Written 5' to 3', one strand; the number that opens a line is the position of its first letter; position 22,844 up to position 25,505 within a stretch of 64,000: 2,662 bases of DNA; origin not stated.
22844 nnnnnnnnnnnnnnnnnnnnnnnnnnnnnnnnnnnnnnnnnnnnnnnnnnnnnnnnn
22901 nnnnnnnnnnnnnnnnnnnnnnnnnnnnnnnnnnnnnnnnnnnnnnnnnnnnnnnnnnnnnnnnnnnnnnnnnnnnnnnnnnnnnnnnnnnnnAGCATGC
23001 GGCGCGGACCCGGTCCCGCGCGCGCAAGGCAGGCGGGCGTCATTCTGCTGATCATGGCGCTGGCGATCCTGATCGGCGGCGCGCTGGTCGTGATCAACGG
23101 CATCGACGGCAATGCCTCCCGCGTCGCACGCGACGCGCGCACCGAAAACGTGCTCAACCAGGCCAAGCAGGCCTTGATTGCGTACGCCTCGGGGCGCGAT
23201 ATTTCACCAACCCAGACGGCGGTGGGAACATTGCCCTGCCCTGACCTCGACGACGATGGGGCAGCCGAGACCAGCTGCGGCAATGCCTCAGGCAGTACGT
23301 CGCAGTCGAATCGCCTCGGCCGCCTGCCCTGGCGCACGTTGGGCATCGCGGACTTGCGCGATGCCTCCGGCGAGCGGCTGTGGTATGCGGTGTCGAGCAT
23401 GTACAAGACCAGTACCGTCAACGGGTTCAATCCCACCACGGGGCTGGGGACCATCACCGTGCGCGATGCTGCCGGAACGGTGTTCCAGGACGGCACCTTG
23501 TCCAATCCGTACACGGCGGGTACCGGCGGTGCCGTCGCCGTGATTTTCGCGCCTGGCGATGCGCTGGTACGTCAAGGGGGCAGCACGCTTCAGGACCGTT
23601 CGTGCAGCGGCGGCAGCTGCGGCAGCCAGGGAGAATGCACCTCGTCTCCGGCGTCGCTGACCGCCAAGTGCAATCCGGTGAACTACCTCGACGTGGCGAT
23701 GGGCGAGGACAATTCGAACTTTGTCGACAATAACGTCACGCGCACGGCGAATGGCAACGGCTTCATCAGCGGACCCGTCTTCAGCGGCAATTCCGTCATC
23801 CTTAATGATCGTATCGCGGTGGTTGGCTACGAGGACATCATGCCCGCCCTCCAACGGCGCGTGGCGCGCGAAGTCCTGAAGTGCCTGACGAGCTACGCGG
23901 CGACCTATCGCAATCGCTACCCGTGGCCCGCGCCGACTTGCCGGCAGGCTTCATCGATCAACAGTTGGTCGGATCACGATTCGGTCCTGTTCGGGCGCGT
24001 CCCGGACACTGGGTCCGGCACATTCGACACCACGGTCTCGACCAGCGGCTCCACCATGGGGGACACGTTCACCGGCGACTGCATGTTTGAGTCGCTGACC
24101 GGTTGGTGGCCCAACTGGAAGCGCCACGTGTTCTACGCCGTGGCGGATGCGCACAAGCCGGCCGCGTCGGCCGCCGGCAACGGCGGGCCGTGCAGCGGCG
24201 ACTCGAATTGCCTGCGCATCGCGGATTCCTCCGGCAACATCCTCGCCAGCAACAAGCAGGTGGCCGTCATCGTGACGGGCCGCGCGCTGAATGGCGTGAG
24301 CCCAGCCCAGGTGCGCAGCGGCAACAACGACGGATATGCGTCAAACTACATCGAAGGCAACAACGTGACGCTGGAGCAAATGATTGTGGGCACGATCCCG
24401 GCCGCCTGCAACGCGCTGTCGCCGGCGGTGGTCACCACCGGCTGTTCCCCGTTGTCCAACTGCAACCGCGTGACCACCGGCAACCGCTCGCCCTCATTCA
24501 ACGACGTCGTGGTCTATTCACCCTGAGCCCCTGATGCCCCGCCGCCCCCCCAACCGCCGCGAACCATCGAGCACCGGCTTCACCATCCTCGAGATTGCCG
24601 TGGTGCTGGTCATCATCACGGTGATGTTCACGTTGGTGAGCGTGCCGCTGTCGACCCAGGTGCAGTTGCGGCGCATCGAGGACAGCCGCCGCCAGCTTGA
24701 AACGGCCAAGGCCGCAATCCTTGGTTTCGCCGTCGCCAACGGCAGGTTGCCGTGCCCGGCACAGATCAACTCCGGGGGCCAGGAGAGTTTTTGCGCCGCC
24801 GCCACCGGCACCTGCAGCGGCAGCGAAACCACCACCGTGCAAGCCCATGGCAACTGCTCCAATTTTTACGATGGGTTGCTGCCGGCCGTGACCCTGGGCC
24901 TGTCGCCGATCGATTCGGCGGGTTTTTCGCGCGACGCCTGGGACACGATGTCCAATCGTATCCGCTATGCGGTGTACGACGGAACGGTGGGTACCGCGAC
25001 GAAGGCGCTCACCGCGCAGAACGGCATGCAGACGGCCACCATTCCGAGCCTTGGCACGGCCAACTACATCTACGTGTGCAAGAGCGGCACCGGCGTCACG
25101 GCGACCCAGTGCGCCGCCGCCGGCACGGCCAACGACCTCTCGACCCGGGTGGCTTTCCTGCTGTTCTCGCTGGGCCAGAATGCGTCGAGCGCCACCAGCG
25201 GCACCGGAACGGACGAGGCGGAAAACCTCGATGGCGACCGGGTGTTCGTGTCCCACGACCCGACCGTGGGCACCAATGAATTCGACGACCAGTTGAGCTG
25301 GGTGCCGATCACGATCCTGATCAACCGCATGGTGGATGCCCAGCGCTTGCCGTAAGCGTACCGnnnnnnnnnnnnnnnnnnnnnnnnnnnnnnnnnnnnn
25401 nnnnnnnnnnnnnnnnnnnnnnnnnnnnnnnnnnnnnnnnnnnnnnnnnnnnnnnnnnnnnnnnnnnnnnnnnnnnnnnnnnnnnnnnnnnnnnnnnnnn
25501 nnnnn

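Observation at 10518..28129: MSHA-like pilus locus bracketed by its own PrsR/PrsK-like sigma54 two-component pair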

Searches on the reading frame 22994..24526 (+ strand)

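Call 5: search_protein_families(library=ncbifam, proteins=[window:22994-24526:+], max_evalue=0.01)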
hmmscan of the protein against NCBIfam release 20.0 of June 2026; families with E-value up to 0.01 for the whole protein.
window:22994-24526:+ (510 aa): 0 families

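Call 7: search_protein_families(library=pfam, proteins=[window:22994-24526:+], max_evalue=0.01)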
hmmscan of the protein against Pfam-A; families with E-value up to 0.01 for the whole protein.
window:22994-24526:+ (510 aa): 0 families

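Call 52: search_protein_families(library=pfam, proteins=[window:22994-24526:+], max_evalue=10)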
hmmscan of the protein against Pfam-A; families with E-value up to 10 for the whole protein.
window:22994-24526:+ (510 aa): 1 family
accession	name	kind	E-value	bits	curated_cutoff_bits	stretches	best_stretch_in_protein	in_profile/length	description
PF07219.19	HemY_N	-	0.2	12.2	31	1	16-68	22-74/107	HemY protein N-terminus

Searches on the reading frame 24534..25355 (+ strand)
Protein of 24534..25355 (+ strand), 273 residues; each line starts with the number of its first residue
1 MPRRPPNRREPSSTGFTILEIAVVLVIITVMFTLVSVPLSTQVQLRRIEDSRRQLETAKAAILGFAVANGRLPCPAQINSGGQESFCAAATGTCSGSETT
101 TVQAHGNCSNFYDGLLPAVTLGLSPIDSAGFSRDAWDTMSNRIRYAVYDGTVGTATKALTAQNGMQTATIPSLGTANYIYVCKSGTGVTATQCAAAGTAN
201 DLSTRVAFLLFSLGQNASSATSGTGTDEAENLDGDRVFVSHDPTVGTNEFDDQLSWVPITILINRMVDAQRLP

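Call 6: search_protein_families(library=ncbifam, proteins=[window:24534-25355:+], max_evalue=0.01)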
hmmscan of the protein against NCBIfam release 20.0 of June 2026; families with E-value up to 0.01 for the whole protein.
window:24534-25355:+ (273 aa): 4 families
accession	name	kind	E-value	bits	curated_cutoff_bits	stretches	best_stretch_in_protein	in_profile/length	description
TIGR01708.2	typeII_sec_gspH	equivalog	3.8e-07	30.3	80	1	14-71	2-59/169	type II secretion system minor pseudopilin GspH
TIGR01710.1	typeII_sec_gspG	equivalog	9e-07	29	88.85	1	15-75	2-62/134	type II secretion system major pseudopilin GspG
NF040999.1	pilin_ComGC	equivalog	0.0027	17.9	75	1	14-38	2-25/84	competence type IV pilus major pilin ComGC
NF038303.1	EPS_HpsB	equivalog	0.0088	16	150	0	13-81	2-69/211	hormogonium polysaccharide secretion pseudopilin HpsB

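Call 8: search_protein_families(library=pfam, proteins=[window:24534-25355:+], max_evalue=0.1)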
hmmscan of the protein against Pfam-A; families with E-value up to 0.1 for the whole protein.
window:24534-25355:+ (273 aa): 1 family
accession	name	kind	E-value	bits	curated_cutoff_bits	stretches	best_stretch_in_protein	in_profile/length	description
PF07963.17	N_methyl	-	0.0078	16.2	21.2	1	14-35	5-26/27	Prokaryotic N-terminal methylation motif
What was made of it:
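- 24534..25355 (+): p11: minor prepilin (TG|FTILE...) with 6 Cys. There are N-terminal matches to the GspH and GspG models and to PF07963 (calls 6, 8).
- Checked: It has an N_methyl motif (calls 6, 8).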
